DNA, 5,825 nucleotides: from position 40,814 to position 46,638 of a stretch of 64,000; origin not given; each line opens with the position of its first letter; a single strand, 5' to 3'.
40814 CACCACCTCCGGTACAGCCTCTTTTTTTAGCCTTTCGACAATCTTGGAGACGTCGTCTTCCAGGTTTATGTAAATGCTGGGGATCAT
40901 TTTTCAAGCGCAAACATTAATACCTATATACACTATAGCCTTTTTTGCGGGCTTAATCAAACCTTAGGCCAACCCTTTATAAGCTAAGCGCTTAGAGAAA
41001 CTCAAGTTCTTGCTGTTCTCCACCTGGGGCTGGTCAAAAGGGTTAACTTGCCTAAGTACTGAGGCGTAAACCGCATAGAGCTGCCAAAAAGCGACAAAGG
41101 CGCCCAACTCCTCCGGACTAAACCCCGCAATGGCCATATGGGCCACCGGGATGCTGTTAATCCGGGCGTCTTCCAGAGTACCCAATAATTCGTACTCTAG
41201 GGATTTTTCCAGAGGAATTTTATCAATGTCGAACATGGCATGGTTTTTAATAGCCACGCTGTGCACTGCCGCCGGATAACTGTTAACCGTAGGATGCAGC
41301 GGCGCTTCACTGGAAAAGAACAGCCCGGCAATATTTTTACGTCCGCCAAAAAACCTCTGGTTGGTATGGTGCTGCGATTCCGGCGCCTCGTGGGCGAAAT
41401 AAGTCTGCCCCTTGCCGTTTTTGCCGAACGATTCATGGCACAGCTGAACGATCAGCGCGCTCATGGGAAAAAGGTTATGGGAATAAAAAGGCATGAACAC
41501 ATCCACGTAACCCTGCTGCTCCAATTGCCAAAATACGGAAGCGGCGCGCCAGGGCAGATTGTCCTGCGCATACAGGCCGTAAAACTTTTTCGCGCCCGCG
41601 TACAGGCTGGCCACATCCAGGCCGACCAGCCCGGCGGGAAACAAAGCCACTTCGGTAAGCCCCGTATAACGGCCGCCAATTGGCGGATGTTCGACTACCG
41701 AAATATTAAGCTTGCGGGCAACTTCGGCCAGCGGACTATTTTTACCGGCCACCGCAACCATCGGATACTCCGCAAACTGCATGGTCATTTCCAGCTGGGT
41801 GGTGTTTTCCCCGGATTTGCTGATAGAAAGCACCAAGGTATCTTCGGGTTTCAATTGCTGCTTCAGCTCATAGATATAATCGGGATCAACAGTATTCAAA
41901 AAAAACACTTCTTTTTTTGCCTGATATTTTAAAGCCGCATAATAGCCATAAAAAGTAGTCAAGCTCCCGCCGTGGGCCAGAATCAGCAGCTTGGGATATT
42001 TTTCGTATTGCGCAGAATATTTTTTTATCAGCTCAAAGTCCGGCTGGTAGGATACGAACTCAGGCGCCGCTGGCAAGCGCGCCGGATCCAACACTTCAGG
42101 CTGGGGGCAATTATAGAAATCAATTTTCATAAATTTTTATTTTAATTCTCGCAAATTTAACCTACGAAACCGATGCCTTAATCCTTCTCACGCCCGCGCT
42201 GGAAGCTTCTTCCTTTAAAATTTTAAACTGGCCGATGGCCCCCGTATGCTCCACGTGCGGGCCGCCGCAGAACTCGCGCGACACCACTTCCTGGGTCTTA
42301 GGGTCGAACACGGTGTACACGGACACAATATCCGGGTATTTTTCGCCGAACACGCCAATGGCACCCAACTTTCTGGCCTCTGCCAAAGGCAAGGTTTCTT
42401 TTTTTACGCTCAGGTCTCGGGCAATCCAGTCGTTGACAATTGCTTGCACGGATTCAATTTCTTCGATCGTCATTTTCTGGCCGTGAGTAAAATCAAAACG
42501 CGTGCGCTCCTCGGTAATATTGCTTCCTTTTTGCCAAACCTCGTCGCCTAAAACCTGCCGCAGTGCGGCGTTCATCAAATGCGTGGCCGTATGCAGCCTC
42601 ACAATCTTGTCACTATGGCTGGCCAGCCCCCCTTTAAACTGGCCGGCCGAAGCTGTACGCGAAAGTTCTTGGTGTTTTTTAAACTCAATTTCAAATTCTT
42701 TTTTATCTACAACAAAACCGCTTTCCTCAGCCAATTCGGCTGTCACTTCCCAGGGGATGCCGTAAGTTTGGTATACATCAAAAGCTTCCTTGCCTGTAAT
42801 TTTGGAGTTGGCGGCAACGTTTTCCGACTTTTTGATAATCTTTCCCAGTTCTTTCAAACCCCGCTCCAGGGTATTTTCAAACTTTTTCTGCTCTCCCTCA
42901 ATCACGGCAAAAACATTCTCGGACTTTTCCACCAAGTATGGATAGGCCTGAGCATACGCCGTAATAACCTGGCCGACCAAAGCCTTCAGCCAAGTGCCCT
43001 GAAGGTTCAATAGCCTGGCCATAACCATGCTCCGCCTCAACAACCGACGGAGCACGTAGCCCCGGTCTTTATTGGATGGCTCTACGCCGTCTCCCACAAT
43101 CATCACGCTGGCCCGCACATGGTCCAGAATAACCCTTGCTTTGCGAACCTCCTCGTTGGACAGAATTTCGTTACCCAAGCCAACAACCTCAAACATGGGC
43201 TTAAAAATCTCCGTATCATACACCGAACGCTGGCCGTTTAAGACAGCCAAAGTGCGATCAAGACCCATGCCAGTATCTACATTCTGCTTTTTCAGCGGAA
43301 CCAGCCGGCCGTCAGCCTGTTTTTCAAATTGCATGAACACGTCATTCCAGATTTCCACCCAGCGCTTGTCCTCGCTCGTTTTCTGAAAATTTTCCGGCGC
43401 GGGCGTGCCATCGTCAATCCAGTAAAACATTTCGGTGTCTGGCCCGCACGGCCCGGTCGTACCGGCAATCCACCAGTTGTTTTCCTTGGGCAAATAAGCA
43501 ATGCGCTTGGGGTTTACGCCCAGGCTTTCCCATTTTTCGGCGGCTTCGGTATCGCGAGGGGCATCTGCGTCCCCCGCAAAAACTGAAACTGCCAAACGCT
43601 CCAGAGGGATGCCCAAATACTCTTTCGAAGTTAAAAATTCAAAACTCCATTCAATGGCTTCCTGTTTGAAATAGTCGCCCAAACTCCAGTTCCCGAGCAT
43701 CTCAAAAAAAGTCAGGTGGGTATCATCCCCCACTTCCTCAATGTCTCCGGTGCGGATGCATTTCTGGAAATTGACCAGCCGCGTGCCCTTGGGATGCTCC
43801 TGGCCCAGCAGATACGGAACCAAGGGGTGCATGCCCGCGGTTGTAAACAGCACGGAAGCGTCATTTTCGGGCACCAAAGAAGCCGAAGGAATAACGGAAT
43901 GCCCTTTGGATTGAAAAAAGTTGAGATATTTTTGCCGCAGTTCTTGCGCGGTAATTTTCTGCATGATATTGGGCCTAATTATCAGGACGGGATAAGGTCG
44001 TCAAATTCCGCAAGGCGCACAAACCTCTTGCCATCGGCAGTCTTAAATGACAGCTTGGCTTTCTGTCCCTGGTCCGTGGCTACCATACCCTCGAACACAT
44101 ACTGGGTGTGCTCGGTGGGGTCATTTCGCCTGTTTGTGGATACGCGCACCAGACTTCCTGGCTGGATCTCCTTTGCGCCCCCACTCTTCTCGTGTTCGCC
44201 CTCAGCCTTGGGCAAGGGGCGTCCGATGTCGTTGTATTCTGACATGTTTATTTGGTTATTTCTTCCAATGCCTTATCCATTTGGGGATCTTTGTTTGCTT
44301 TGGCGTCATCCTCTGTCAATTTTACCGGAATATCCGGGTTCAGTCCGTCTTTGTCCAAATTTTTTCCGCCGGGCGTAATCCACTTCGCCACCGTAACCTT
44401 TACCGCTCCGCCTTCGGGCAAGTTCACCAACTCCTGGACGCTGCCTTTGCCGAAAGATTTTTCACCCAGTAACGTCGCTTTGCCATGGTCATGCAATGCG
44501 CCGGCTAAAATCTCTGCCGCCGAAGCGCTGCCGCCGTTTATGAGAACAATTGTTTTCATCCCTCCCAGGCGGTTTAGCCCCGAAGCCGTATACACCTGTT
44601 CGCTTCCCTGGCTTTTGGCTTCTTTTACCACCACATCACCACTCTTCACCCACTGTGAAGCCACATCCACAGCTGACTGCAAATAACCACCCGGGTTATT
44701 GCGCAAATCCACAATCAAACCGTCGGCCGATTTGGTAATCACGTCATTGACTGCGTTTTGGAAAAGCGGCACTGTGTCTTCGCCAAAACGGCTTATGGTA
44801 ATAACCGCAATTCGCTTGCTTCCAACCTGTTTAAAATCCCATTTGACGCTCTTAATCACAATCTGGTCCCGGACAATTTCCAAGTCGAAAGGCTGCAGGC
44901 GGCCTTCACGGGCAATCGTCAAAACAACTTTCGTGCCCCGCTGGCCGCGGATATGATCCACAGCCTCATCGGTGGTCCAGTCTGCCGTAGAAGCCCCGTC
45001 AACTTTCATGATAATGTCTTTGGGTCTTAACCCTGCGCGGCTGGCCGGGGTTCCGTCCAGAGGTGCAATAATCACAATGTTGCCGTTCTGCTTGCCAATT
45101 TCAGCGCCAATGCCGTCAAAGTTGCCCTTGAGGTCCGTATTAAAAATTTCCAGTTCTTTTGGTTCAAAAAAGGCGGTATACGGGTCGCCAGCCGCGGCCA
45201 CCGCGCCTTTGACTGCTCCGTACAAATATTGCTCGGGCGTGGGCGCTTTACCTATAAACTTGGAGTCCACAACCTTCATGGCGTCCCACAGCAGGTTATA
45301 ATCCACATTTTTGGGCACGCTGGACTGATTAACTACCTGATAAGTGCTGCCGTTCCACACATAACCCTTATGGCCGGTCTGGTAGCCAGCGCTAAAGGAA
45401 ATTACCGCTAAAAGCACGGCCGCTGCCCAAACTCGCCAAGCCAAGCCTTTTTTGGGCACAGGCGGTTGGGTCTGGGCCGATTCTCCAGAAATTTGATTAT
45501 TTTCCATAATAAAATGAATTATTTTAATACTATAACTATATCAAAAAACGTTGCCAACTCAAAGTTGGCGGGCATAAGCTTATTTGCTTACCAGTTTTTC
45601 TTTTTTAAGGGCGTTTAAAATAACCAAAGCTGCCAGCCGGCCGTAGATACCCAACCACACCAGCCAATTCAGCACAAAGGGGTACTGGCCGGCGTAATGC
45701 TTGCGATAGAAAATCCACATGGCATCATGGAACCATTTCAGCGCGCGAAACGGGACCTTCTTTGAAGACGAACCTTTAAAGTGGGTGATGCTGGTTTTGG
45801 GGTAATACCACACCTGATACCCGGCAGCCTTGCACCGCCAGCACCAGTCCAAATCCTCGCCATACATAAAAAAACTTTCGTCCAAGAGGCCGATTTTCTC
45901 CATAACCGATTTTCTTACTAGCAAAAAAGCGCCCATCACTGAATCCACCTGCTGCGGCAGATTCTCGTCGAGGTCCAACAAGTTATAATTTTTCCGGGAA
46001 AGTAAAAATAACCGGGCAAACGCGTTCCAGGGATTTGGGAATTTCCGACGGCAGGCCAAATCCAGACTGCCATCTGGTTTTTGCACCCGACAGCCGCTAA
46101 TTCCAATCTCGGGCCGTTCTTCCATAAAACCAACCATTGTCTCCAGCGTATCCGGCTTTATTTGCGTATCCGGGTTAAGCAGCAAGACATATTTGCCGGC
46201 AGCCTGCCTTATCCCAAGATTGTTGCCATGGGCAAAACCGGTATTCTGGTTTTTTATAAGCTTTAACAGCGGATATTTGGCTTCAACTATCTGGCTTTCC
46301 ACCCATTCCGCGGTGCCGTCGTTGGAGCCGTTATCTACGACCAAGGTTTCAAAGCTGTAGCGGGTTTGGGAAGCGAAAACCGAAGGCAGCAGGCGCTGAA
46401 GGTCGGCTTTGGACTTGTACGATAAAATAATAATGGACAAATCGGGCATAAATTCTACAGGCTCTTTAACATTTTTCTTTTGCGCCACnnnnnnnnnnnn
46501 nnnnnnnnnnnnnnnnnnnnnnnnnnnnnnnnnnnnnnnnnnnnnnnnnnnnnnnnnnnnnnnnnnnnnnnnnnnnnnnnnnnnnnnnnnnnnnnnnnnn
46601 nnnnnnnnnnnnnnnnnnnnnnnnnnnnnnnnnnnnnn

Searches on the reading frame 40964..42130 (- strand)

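Call 20: search_protein_families(library=pfam, proteins=[window:40964-42130:-], max_evalue=0.001)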
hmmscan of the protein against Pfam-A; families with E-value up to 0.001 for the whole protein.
window:40964-42130:- (388 aa): 1 family
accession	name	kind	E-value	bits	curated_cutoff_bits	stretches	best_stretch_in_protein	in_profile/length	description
PF00342.24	PGI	-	2.5e-07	30.2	22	0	54-237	105-308/486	Phosphoglucose isomerase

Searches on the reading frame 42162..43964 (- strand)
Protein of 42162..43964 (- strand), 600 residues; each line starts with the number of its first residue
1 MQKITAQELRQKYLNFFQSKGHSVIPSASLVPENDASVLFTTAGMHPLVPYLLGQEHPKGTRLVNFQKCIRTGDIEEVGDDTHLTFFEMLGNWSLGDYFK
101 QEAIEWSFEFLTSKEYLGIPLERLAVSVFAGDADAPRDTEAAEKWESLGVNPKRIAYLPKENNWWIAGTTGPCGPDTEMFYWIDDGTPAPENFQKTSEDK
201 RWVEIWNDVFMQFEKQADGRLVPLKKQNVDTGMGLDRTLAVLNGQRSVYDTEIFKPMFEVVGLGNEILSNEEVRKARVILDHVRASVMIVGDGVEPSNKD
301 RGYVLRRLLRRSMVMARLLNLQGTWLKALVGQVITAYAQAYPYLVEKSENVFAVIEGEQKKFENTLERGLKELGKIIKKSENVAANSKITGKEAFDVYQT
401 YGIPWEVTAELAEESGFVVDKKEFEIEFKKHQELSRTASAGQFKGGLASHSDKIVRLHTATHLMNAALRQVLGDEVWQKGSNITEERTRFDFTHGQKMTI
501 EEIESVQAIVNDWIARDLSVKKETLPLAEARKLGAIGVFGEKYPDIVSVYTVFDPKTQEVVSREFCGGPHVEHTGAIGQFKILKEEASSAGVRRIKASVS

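Call 20: search_protein_families(library=pfam, proteins=[window:42162-43964:-], max_evalue=0.001)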
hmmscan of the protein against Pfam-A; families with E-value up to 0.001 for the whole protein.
window:42162-43964:- (600 aa): 2 families
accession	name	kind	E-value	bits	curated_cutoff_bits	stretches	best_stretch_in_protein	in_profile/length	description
PF01411.24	tRNA-synt_2c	-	2.5e-135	452.5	30.3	1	8-461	1-452/552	tRNA synthetases class II (A)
PF07973.19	tRNA_SAD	-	3.7e-14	52.9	24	1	547-595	1-43/44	Threonyl and Alanyl tRNA synthetase second additional domain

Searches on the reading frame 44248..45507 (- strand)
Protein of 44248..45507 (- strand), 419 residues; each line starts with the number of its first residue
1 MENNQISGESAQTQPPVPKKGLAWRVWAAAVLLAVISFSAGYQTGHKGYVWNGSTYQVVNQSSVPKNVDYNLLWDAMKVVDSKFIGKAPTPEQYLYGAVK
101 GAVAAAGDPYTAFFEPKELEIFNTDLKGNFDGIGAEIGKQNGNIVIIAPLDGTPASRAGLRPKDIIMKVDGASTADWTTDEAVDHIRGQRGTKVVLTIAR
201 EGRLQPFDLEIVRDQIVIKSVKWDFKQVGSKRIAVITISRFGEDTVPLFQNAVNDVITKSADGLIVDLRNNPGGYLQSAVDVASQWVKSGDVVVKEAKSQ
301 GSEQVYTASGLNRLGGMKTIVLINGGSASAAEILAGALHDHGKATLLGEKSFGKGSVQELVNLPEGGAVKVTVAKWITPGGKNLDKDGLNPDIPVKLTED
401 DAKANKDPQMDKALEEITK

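Call 20: search_protein_families(library=pfam, proteins=[window:44248-45507:-], max_evalue=0.001)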
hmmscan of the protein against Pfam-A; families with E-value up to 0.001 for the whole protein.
window:44248-45507:- (419 aa): 4 families
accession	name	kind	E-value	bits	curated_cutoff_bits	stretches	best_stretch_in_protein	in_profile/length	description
PF03572.23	Peptidase_S41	-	1.3e-48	165.2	24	1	232-395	1-165/165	Peptidase family S41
PF00595.29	PDZ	-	4.3e-11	43.5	23.2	1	127-198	8-80/81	PDZ domain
PF17820.7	PDZ_6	-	3.3e-10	40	27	1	147-200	3-54/54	PDZ domain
PF13180.12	PDZ_2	-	2.2e-09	37.9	27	1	133-210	3-79/80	PDZ domain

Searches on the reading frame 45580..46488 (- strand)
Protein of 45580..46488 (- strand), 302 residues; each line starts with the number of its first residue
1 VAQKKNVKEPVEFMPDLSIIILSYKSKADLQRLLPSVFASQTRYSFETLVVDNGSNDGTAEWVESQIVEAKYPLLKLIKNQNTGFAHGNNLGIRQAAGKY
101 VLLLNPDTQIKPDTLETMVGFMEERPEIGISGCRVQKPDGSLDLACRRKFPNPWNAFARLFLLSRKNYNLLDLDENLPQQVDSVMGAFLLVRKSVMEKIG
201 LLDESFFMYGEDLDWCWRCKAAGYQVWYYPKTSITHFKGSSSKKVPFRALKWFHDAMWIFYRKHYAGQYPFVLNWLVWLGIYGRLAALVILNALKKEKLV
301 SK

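Call 20: search_protein_families(library=pfam, proteins=[window:45580-46488:-], max_evalue=0.001)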
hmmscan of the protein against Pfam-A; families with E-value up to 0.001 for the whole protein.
window:45580-46488:- (302 aa): 5 families
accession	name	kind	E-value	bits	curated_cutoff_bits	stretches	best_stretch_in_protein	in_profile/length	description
PF00535.33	Glycos_transf_2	-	1.1e-23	84.4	23.3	1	18-199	1-167/168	Glycosyl transferase family 2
PF13641.12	Glyco_tranf_2_3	-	1.7e-17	64.6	27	1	15-248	1-223/230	Glycosyltransferase like family 2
PF13632.12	Glyco_trans_2_3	-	4.7e-11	43.3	27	1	100-258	1-145/198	Glycosyl transferase family group 2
PF10111.15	Glyco_tranf_2_2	-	2.2e-07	31.1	27.3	1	40-120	21-104/276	Glycosyltransferase like family 2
PF13506.12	Glyco_transf_21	-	5.7e-05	23.1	21.7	1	92-252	25-172/174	Glycosyl transferase family 21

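Call 76: search_protein_families(library=ncbifam, proteins=[window:45580-46488:-], max_evalue=0.00001)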
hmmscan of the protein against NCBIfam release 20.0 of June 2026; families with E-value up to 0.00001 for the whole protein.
window:45580-46488:- (302 aa): 17 families
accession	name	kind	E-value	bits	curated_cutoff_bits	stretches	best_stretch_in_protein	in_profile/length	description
TIGR03937.1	PgaC_IcaA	equivalog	4.4e-19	68.7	422.3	1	4-129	34-157/407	poly-beta-1,6-N-acetyl-D-glucosamine synthase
TIGR03965.1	mycofact_glyco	equivalog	1.3e-18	67.1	280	2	12-138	71-194/467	mycofactocin biosynthesis glycosyltransferase MftF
NF038299.1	EPS_HpsN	equivalog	3.2e-17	62.5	425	1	16-240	2-224/317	hormogonium polysaccharide biosynthesis glycosyltransferase HpsN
NF041875.1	EPS_EpsD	equivalog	4e-17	62.6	370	1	17-238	1-208/325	exopolysaccharide biosynthesis glycosyltransferase EpsD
NF038302.1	EPS_HpsE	equivalog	9.6e-17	60.9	300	1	16-236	2-222/307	hormogonium polysaccharide biosynthesis glycosyltransferase HpsE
TIGR01556.1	rhamnosyltran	subfamily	1.2e-15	57.5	200.55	1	43-245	19-209/281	rhamnosyltransferase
NF007482.0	PRK10073.1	equivalog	1.5e-15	57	423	1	15-133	6-120/334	glycosyltransferase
NF047683.1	TeichurnBiosyTuaG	equivalog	5.4e-13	49.1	400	1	14-125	5-114/252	teichuronic acid biosynthesis protein TuaG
TIGR04283.1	glyco_like_mftF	equivalog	1.6e-12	47.5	182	1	17-138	1-114/221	TIGR04283 family arsenosugar biosynthesis glycosyltransferase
TIGR04009.1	wcaE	equivalog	2e-09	37.1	369.2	1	19-114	5-99/248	colanic acid biosynthesis glycosyltransferase WcaE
TIGR03111.1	glyc2_xrt_Gpos1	hypoth_equivalog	2.4e-09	36.5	363.95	1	5-129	39-163/439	TIGR03111 family XrtG-associated glycosyltransferase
NF050819.1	PolSacchBiosHfsG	equivalog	5.1e-09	35.7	500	1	15-227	12-208/302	polysaccharide biosynthesis protein HfsG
NF050050.1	ProtGlycPglI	equivalog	1.5e-08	34.4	500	1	14-137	1-123/306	GalNAc(5)-diNAcBac-PP-undecaprenol beta-1,3-glucosyltransferase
NF050113.1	gal_furan_GlfT1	equivalog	4.2e-07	29.6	330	1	21-241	5-211/290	galactofuranosyltransferase GlfT1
NF053739.1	GlytfEpsEBac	equivalog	1.1e-06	27.9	450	1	15-147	1-132/265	glycosyltransferase EpsE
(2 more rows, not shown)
